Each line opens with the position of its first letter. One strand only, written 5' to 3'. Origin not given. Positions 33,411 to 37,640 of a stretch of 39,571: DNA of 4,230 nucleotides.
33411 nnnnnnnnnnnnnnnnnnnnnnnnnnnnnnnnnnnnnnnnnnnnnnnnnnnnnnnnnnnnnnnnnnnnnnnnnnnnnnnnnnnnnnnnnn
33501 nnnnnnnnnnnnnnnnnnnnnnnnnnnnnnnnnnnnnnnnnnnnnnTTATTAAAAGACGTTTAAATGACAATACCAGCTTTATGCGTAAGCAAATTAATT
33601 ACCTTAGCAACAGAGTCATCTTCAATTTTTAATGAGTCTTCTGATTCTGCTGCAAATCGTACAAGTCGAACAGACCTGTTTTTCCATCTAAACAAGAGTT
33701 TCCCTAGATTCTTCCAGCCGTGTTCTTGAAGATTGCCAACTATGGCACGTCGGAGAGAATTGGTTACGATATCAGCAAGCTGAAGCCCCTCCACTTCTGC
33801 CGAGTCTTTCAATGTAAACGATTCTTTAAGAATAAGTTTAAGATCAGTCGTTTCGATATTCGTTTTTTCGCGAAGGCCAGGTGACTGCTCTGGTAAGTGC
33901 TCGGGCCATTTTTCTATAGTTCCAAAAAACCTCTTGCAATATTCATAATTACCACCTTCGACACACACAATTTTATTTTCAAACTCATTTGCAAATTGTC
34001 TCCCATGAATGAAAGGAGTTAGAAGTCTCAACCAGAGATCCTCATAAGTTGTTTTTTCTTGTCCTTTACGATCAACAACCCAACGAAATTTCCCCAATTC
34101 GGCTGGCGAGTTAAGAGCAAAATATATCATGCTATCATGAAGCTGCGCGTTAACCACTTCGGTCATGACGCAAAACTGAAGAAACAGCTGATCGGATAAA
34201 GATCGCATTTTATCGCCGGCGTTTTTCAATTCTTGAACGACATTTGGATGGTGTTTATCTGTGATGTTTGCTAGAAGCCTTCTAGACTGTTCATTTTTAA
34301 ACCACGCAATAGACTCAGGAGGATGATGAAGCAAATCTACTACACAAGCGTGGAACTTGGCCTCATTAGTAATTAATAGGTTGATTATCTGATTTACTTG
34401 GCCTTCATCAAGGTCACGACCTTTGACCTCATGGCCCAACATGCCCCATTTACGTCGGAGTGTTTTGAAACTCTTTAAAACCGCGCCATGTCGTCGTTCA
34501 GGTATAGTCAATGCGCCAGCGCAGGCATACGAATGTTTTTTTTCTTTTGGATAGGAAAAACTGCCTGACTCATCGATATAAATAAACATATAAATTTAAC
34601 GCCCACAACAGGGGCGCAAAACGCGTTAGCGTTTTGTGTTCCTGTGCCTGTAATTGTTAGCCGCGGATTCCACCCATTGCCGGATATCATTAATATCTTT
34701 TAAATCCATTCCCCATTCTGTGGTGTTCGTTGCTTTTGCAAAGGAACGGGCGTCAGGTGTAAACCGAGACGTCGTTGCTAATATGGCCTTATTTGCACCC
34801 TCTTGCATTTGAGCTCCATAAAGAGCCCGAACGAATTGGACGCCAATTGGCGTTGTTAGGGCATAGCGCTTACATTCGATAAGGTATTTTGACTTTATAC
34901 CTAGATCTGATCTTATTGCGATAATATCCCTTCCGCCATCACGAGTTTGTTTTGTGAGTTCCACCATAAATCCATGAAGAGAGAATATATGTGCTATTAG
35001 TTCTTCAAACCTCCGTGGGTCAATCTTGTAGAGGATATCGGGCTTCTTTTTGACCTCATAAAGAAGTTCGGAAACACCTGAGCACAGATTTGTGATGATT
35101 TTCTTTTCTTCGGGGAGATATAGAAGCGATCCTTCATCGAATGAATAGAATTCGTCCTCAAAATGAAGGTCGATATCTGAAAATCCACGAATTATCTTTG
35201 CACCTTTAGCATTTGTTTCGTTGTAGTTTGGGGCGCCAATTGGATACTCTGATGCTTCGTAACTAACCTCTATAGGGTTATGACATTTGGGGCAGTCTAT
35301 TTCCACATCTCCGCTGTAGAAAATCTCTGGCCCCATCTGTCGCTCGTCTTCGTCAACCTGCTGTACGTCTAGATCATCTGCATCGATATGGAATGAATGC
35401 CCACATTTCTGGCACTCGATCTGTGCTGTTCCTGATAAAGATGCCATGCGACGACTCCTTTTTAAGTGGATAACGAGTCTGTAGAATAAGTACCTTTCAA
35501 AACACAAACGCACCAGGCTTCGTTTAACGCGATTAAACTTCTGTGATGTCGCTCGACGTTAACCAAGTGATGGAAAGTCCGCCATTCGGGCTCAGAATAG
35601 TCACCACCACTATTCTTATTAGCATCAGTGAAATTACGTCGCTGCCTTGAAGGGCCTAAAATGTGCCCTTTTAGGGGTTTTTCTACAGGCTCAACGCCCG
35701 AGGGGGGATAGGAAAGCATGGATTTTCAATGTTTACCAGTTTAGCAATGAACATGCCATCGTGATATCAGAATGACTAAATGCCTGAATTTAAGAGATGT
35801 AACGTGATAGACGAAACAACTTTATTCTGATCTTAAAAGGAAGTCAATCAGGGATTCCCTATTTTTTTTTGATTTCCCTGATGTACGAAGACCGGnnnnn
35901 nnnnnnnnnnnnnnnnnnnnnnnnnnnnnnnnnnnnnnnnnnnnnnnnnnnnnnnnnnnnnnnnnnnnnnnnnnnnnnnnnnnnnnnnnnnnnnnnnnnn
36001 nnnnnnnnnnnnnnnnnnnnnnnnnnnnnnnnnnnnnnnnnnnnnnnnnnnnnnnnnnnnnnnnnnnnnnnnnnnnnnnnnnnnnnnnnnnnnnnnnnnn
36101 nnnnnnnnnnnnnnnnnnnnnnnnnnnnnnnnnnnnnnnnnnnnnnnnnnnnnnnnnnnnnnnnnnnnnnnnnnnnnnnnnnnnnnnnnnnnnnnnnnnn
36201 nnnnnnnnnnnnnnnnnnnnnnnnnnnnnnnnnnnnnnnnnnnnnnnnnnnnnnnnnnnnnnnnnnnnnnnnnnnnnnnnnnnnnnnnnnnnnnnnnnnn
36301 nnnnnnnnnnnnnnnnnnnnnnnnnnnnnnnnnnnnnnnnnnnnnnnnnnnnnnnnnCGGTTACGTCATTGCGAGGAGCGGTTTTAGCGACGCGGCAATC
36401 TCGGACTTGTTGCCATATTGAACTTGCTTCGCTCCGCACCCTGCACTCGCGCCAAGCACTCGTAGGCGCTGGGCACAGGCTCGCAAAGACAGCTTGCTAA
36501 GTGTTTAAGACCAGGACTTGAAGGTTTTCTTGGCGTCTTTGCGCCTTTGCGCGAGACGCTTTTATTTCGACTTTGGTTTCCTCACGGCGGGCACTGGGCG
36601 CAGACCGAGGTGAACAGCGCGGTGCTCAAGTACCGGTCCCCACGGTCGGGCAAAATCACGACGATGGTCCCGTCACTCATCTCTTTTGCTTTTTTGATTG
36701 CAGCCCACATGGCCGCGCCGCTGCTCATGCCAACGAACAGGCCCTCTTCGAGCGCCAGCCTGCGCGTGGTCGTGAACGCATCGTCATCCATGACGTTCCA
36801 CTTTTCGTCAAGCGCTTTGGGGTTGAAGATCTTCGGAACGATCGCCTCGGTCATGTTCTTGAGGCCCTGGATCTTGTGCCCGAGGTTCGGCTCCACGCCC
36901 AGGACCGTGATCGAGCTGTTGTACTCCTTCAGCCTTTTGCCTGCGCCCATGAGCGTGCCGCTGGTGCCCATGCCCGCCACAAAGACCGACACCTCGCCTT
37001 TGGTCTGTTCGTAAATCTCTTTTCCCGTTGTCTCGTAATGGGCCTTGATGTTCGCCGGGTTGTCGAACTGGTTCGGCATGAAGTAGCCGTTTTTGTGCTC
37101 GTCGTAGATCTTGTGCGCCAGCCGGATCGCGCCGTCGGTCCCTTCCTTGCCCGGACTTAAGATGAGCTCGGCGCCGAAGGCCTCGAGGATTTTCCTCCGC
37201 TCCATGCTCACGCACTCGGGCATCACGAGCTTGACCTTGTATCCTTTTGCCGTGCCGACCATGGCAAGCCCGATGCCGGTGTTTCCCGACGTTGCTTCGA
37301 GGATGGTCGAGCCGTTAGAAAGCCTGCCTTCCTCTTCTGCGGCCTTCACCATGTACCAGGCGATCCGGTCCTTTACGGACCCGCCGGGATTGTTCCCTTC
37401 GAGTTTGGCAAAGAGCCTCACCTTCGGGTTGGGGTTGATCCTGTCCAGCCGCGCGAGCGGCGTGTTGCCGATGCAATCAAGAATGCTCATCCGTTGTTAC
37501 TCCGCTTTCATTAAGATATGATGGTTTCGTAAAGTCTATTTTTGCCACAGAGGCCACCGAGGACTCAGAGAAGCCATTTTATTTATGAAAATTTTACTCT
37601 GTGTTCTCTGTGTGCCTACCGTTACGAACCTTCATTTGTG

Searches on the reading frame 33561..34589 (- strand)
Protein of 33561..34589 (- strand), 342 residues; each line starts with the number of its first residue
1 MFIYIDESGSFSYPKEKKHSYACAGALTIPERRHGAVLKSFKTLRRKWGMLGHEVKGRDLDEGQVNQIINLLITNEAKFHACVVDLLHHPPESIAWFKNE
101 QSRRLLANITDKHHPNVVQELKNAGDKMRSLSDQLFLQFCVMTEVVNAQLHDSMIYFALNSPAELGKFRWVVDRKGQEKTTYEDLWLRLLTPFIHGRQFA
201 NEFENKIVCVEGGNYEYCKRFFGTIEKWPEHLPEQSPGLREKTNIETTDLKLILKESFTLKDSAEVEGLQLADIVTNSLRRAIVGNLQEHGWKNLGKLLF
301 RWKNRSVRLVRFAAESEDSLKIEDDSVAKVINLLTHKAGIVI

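Call 42: search_protein_families(library=pfam, proteins=[window:33561-34589:-])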
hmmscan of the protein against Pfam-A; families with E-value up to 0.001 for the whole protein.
window:33561-34589:- (342 aa): 1 family
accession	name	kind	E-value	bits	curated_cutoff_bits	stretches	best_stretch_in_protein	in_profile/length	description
PF12686.12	DUF3800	-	4.1e-10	41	21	1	2-281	1-148/149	Protein of unknown function (DUF3800)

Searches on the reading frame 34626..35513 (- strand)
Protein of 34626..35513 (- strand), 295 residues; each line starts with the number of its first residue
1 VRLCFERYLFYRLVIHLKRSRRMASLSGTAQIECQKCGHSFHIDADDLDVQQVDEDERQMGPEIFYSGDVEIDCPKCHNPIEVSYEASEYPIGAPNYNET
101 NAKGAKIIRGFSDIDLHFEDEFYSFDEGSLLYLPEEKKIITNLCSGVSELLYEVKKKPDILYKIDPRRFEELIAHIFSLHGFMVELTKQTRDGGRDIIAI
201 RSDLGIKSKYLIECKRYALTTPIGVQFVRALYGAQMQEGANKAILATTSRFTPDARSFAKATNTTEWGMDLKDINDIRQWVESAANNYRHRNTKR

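Call 42: search_protein_families(library=pfam, proteins=[window:34626-35513:-])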
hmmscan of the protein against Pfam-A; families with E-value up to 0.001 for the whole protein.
window:34626-35513:- (295 aa): 3 families
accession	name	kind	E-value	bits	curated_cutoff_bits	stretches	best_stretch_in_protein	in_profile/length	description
PF04471.18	Mrr_cat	-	8.2e-28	97.3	21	1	162-280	2-114/115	Restriction endonuclease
PF22722.2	NA-iREase1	-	3.9e-07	30.5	27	1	169-261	1-90/106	NACHT-associated inactive Restriction Endonuclease 1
PF13156.12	Mrr_cat_2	-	5.2e-05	23.6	22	1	164-277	2-113/127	Restriction endonuclease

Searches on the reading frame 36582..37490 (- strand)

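Call 42: search_protein_families(library=pfam, proteins=[window:36582-37490:-])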
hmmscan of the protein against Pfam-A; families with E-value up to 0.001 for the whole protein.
window:36582-37490:- (302 aa): 1 family
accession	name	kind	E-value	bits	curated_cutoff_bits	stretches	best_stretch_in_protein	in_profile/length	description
PF00291.31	PALP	-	4.4e-73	246.6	35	1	4-282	2-295/295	Pyridoxal-phosphate dependent enzyme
